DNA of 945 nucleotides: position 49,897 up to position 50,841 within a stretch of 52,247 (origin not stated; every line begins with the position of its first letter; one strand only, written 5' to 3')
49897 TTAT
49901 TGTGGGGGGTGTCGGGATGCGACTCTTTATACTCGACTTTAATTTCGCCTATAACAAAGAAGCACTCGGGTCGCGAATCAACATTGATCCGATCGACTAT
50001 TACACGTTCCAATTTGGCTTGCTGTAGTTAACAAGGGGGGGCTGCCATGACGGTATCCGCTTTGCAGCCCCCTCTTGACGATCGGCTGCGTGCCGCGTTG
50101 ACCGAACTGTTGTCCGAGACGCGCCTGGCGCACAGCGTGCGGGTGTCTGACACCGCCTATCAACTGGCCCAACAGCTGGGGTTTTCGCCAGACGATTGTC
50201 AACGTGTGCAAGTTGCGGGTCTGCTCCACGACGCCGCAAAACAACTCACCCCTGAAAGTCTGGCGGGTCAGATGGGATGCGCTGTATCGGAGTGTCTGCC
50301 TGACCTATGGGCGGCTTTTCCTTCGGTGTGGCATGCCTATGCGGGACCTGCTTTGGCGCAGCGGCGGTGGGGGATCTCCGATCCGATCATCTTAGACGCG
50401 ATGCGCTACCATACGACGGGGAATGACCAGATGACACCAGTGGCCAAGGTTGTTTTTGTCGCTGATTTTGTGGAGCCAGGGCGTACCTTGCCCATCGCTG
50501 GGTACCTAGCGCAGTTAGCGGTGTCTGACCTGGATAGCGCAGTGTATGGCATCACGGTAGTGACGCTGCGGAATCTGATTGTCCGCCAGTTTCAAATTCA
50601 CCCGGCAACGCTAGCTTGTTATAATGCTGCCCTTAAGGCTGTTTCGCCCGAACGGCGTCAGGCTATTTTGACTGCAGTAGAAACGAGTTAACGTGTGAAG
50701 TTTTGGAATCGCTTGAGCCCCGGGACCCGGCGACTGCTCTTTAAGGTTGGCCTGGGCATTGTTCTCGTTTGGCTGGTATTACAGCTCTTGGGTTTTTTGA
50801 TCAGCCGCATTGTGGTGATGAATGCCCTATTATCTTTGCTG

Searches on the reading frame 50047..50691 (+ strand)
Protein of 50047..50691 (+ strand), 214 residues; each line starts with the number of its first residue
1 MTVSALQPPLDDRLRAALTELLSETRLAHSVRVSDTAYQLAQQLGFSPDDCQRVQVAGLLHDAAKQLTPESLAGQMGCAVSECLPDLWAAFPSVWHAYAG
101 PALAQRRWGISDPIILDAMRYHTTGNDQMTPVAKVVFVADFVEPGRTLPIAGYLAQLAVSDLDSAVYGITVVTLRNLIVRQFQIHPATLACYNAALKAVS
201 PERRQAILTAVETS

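Call 69: find_encoding_contigs(protein=window:50047-50691:+, flank=10000, max_places=3)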
Protein window:50047-50691:+ (214 aa): 1 contig read that carries it; 1 place shown.
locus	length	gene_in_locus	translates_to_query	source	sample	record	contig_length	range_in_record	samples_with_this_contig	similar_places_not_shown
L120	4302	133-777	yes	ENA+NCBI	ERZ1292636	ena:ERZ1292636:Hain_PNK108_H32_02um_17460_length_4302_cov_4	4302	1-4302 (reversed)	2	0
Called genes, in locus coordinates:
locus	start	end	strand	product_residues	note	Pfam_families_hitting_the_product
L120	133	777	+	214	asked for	PF01966:HD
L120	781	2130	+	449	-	PF03816:LytR_cpsA_psr, PF13399:LytR_C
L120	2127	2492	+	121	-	PF02410:RsfS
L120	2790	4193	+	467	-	PF01134:GIDA (weak), PF01266:DAO (faint), PF03486:HI0933_like (faint), PF07992:Pyr_redox_2, PF12831:FAD_oxidored (weak), PF13738:Pyr_redox_3, PF00070:Pyr_redox, PF02852:Pyr_redox_dim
